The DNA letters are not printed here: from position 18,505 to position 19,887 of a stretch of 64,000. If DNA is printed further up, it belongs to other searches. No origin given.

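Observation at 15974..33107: Complete F1Fo ATP synthase operon nested inside the complex I operon: a nuo-atp super-operon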

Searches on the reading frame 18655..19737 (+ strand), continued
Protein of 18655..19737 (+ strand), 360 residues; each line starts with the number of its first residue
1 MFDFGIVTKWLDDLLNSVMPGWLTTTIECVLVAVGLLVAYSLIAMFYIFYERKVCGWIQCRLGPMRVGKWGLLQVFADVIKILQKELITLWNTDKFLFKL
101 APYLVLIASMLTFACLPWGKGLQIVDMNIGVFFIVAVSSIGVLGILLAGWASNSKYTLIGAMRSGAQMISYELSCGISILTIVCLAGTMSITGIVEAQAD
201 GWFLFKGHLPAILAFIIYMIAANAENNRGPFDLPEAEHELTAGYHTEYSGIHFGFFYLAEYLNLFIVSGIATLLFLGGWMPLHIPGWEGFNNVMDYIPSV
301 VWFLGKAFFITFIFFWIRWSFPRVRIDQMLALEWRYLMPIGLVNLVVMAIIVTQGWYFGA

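Call 25: find_homologous_proteins(query=P0121, max_evalue=1e-30)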
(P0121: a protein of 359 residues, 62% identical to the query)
Query P0121 (359 aa): 8000 proteins with E <= 1e-30 among 8000 candidates; the best 120 are listed.
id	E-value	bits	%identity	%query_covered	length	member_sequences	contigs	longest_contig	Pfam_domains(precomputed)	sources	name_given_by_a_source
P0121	1.1e-236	803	100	100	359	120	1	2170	PF00146.27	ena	-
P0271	1.2e-233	793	98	100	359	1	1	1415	PF00146.27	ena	-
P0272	2.2e-233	792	98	100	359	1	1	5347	PF00146.27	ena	-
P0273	8.2e-232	787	98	100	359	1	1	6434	PF00146.27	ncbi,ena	-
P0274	1.5e-231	786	98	100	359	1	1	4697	PF00146.27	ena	-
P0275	1.6e-230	783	97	100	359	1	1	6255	PF00146.27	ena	-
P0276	5.0e-230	781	97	100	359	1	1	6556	PF00146.27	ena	-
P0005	4.5e-227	772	68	91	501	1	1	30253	PF00146.27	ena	-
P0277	3.8e-212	723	88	100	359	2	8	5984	PF00146.27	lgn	-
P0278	9.7e-209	711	86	99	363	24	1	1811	PF00146.27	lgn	-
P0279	1.3e-199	681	87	100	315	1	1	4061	PF00146.27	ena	-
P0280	1.7e-196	671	81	100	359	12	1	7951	PF00146.27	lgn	-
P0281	4.5e-193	660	79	100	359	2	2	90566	PF00146.27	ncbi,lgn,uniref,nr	ncbi:NADH-quinone oxidoreductase subunit H [Alloprevotella sp. OH1205_COT-284]|uniref:complex I subu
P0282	2.1e-192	658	80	100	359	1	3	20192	PF00146.27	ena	-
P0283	7.8e-192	656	79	100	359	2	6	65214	PF00146.27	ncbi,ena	ncbi:MAG: NADH-quinone oxidoreductase subunit NuoH [Alloprevotella sp.]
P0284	2.3e-191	654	80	100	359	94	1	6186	PF00146.27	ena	-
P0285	3.2e-190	650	79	100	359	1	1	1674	PF00146.27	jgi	jgi:NADH-quinone oxidoreductase subunit H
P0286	1.7e-189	648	81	100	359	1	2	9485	PF00146.27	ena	-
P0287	2.5e-189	648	83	96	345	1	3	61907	PF00146.27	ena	-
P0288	2.2e-188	644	78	100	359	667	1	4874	PF00146.27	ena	-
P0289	4.0e-188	644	80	100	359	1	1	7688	PF00146.27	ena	-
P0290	8.4e-188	643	78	100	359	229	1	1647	PF00146.27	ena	-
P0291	9.2e-188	642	76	99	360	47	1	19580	PF00146.27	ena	-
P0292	2.2e-187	641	79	100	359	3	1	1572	PF00146.27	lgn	-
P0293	6.5e-187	640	76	100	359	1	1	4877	PF00146.27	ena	-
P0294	1.8e-186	638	79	100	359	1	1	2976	PF00146.27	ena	-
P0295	5.3e-186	637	77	100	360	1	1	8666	PF00146.27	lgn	-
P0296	8.1e-186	636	78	100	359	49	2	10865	PF00146.27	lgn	-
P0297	1.4e-185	635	79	100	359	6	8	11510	PF00146.27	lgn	-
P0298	3.7e-185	634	75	100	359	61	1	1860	PF00146.27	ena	-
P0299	2.5e-184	631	77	100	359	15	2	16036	PF00146.27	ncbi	-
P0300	4.8e-184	630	76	100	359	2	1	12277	PF00146.27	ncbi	-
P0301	5.9e-184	630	77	100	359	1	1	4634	PF00146.27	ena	-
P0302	8.1e-184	629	76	100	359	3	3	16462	PF00146.27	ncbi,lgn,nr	ncbi:MAG: NADH-quinone oxidoreductase subunit NuoH [Bacteroidales bacterium]|nr:NADH-quinone oxidore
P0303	1.0e-183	629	78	100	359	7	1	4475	PF00146.27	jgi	-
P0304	1.4e-183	629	75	100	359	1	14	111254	PF00146.27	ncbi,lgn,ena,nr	ncbi:MAG: NADH-quinone oxidoreductase subunit NuoH [Bacteroidaceae bacterium]|nr:NADH-quinone oxidor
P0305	2.0e-183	628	75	100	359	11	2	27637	PF00146.27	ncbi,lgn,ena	-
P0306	6.6e-183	626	75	100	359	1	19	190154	PF00146.27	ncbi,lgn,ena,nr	ncbi:MAG: NADH-quinone oxidoreductase subunit NuoH [Prevotellaceae bacterium]|nr:NADH-quinone oxidor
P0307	7.2e-183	626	75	100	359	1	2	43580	PF00146.27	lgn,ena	-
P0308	8.7e-183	626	75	100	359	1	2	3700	PF00146.27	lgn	-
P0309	8.8e-183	626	75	100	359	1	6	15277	PF00146.27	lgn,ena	-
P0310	9.5e-183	626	78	100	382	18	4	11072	PF00146.27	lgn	-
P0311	1.0e-182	626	78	100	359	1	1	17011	PF00146.27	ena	-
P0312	1.2e-182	626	75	100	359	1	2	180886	PF00146.27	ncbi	-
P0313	1.2e-182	625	75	100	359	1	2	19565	PF00146.27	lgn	-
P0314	1.5e-182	625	77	100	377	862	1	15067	PF00146.27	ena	-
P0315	1.6e-182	625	77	100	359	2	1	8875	PF00146.27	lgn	-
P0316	4.3e-182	624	75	100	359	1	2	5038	PF00146.27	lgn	-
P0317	1.1e-181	622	77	100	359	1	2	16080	PF00146.27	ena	-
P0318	2.5e-181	621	75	100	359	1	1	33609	PF00146.27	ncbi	-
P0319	3.8e-181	621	74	100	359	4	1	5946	PF00146.27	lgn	-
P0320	7.9e-181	620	74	100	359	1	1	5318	PF00146.27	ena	-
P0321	1.7e-180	618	74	100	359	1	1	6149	PF00146.27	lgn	-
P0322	2.6e-180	618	76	100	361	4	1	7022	PF00146.27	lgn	-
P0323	7.5e-180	616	75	100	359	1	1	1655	PF00146.27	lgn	-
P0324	9.0e-180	616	75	100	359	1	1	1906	PF00146.27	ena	-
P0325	1.3e-179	615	73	99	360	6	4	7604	PF00146.27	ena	-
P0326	6.6e-179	613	75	100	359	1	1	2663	PF00146.27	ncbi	-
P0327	1.2e-178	612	73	100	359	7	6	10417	PF00146.27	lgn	-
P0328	1.2e-178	612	76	100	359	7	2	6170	PF00146.27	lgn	-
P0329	1.6e-178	612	75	100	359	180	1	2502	PF00146.27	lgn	-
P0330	2.3e-178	611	75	100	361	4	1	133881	PF00146.27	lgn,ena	-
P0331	3.6e-178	611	73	100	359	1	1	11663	PF00146.27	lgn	-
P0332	5.3e-178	610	74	99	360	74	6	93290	PF00146.27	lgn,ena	-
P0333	6.6e-178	610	75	100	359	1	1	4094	PF00146.27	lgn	-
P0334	9.0e-178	610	74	99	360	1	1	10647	PF00146.27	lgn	-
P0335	1.4e-177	609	75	100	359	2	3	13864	PF00146.27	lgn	-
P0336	2.3e-177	608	73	100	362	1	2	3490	PF00146.27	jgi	-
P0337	4.9e-177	607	74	99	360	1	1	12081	PF00146.27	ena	-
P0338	5.9e-177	607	74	100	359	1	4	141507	PF00146.27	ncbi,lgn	-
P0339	1.5e-176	605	74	100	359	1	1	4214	PF00146.27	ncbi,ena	-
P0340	2.2e-176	605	73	100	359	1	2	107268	PF00146.27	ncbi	-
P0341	4.3e-176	604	75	100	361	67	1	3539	PF00146.27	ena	-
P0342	5.5e-176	604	74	100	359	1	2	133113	PF00146.27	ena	-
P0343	6.6e-176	603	74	100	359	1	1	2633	PF00146.27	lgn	-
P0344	7.5e-176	603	74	100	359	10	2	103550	PF00146.27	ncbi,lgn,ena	-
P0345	9.0e-176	603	74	100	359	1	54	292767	PF00146.27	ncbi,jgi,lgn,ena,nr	ncbi:MAG TPA: NADH-quinone oxidoreductase subunit NuoH [Candidatus Caccomonas pullistercoris]|nr:NAD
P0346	9.6e-176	603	74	100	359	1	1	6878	PF00146.27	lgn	-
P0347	1.0e-175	603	74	100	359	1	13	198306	PF00146.27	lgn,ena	-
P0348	1.2e-175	602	74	100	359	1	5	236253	PF00146.27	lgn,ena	-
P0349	1.3e-175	602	74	100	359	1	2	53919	PF00146.27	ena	-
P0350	1.3e-175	602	74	100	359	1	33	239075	PF00146.27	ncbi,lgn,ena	-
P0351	1.4e-175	602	74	100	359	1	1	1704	PF00146.27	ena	-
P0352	1.5e-175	602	74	100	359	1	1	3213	PF00146.27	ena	-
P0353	1.7e-175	602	74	100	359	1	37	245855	PF00146.27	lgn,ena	-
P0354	1.8e-175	602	74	100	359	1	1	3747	PF00146.27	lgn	-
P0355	2.0e-175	602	74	100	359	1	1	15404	PF00146.27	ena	-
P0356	2.1e-175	602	74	100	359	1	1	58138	PF00146.27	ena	-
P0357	2.3e-175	602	74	100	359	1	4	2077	PF00146.27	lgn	-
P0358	2.3e-175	602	75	100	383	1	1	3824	PF00146.27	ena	-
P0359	2.4e-175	602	74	100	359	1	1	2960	PF00146.27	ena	-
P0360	2.4e-175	602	72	99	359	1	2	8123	PF00146.27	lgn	-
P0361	2.9e-175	601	74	100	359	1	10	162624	PF00146.27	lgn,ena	-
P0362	3.3e-175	601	73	100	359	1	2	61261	PF00146.27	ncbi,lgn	-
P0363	3.4e-175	601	74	100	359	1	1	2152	PF00146.27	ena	-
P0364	4.0e-175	601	74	100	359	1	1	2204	PF00146.27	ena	-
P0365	4.1e-175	601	74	100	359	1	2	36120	PF00146.27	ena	-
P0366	5.5e-175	600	74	100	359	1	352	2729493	PF00146.27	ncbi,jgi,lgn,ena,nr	ncbi:respiratory-chain NADH dehydrogenase subunit 1 [Prevotella sp. CAG:755]|nr:respiratory-chain NA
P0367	5.6e-175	600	74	100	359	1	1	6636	PF00146.27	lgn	-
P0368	5.6e-175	600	74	100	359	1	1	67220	PF00146.27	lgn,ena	-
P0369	6.2e-175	600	67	99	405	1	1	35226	PF00146.27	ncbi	-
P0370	7.0e-175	600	75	100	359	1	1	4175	PF00146.27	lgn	-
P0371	7.3e-175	600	75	100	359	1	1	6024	PF00146.27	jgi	-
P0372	7.3e-175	600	74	100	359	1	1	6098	PF00146.27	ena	-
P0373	7.5e-175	600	74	100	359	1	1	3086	PF00146.27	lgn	-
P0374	9.2e-175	600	74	100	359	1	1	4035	PF00146.27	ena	-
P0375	9.2e-175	600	75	100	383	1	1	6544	PF00146.27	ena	-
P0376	9.2e-175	600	74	100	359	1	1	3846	PF00146.27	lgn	-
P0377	1.0e-174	599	74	100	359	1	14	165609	PF00146.27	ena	-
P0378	1.2e-174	599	92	82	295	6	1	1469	PF00146.27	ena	-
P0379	1.2e-174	599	73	99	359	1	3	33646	PF00146.27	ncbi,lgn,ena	-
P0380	1.3e-174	599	73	100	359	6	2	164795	PF00146.27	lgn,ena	-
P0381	1.3e-174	599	73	100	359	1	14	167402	PF00146.27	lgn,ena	-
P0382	1.5e-174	599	73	100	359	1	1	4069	PF00146.27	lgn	-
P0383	1.7e-174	599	74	100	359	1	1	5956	PF00146.27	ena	-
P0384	1.8e-174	599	73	100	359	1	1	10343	PF00146.27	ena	-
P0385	1.8e-174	599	73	100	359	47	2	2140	PF00146.27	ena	-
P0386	1.9e-174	599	73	100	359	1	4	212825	PF00146.27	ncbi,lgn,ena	-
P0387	1.9e-174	599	73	100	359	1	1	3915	PF00146.27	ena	-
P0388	1.9e-174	599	73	100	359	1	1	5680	PF00146.27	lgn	-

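Call 26: find_encoding_contigs(protein=P0366, flank=10000, max_places=2)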
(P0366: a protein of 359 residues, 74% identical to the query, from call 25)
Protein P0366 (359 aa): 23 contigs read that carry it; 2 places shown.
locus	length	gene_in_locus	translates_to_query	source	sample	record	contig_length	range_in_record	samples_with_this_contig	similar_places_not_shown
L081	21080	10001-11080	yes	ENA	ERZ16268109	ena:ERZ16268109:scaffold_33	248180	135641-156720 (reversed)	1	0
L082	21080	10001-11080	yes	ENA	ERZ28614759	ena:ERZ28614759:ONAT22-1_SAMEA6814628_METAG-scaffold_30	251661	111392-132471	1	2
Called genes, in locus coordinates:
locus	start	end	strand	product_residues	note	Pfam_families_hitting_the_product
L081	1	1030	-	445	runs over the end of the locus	PF01554:MatE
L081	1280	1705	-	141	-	PF14869:DUF4488 (weak)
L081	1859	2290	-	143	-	PF10825:DUF2752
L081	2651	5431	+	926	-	PF13620:CarboxypepD_reg, PF13715:CarbopepD_reg_2, PF07715:Plug, PF00593:TonB_dep_Rec_b-barrel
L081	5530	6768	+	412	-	PF28492:Beta_helix_4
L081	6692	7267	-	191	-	-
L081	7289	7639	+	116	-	PF00507:Oxidored_q4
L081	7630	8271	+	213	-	PF01058:Oxidored_q6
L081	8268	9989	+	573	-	PF00329:Complex1_30kDa, PF00346:Complex1_49kDa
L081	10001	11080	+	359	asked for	PF00146:NADHdh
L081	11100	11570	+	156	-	PF13534:Fer4_17 (faint), PF13237:Fer4_10 (weak), PF00037:Fer4 (weak), PF13183:Fer4_8 (weak), PF14697:Fer4_21 (weak), PF12838:Fer4_7, PF13187:Fer4_9, PF00037:Fer4 (weak), +4 more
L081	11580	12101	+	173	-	PF00499:Oxidored_q3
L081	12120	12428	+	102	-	PF00420:Oxidored_q2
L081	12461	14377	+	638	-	PF00662:Proton_antipo_N, PF00361:Proton_antipo_M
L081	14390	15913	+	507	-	PF00361:Proton_antipo_M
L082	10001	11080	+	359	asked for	PF00146:NADHdh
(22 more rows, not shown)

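Call 27: find_encoding_contigs(protein=P0281, flank=10000, max_places=1)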
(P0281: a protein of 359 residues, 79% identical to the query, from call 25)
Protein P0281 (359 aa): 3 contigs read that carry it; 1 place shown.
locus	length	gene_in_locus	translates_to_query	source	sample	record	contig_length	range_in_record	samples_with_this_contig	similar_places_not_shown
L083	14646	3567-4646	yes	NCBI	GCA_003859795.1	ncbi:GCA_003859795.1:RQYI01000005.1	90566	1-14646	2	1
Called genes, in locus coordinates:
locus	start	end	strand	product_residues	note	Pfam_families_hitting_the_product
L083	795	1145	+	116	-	PF00507:Oxidored_q4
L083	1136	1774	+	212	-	PF01058:Oxidored_q6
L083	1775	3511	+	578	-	PF00329:Complex1_30kDa, PF00346:Complex1_49kDa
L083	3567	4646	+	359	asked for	PF00146:NADHdh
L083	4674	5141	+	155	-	PF17179:Fer4_22 (faint), PF13534:Fer4_17 (faint), PF13484:Fer4_16 (faint), PF13237:Fer4_10 (weak), PF00037:Fer4 (weak), PF12838:Fer4_7, PF13187:Fer4_9, PF00037:Fer4 (weak), +5 more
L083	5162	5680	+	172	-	PF00499:Oxidored_q3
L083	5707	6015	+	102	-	PF00420:Oxidored_q2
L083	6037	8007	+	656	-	PF00662:Proton_antipo_N, PF00361:Proton_antipo_M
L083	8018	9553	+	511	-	PF00361:Proton_antipo_M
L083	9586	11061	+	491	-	PF00361:Proton_antipo_M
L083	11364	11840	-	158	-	PF01668:SmpB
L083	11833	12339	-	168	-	PF14300:DMP19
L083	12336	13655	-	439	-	PF00270:DEAD, PF04851:ResIII, PF00271:Helicase_C, PF03880:DbpA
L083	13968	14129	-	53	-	-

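Call 28: find_encoding_contigs(protein=P0304, flank=10000, max_places=1)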
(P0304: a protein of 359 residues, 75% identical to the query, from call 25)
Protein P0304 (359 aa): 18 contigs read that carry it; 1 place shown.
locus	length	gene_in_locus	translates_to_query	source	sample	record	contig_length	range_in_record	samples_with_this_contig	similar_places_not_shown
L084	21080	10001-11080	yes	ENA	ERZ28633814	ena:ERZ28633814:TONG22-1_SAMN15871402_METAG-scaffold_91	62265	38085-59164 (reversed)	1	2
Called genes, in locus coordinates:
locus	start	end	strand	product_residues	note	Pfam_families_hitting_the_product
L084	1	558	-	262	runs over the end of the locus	PF18762:Kinase-PolyVal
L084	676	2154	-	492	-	PF08238:Sel1 (weak)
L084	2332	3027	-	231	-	PF09365:DUF2461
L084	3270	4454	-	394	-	-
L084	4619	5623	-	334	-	PF14491:DUF4435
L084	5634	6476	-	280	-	PF00005:ABC_tran (faint), PF02463:SMC_N (weak), PF13304:AAA_21, PF13175:AAA_15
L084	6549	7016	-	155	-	PF00334:NDK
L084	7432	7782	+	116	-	PF00507:Oxidored_q4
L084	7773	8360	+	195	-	PF01058:Oxidored_q6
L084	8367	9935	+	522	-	PF00329:Complex1_30kDa, PF00346:Complex1_49kDa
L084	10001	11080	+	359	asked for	PF00146:NADHdh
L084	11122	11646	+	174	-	PF17179:Fer4_22 (faint), PF13484:Fer4_16 (faint), PF00037:Fer4, PF12797:Fer4_2 (faint), PF14697:Fer4_21 (weak), PF12838:Fer4_7, PF13183:Fer4_8 (weak), PF13187:Fer4_9 (weak), +1 more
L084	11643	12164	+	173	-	PF00499:Oxidored_q3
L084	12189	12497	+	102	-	PF00420:Oxidored_q2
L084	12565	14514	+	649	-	PF00662:Proton_antipo_N, PF00361:Proton_antipo_M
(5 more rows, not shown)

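Call 57: search_protein_families(library=ncbifam, proteins=[window:18655-19737:+], max_evalue=1e-10)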
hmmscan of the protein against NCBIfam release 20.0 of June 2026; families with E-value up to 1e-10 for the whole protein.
window:18655-19737:+ (360 aa): 7 families
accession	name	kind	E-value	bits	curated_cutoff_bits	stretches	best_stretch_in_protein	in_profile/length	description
NF004743.0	PRK06076.1-4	equivalog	7e-101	338.2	494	1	30-352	17-342/433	NADH-quinone oxidoreductase subunit NuoH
NF004741.0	PRK06076.1-2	equivalog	1.1e-99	333.9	305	1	21-352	14-333/337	NADH-quinone oxidoreductase subunit NuoH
NF004745.0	PRK06076.1-6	equivalog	2.5e-93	313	450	1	26-353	12-334/341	NADH-quinone oxidoreductase subunit NuoH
NF004742.0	PRK06076.1-3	equivalog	1.5e-90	304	531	1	23-356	22-352/356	NADH-quinone oxidoreductase subunit NuoH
NF004740.0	PRK06076.1-1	equivalog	1e-88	298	399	1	25-352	10-320/325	NADH-quinone oxidoreductase subunit NuoH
NF004744.0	PRK06076.1-5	equivalog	2e-81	274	542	1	30-351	31-362/372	NADH-quinone oxidoreductase subunit NuoH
NF040610.1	F420_dehyd_FpoH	exception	4.2e-81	272.9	475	1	30-350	13-334/339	F420H2 dehydrogenase subunit FpoH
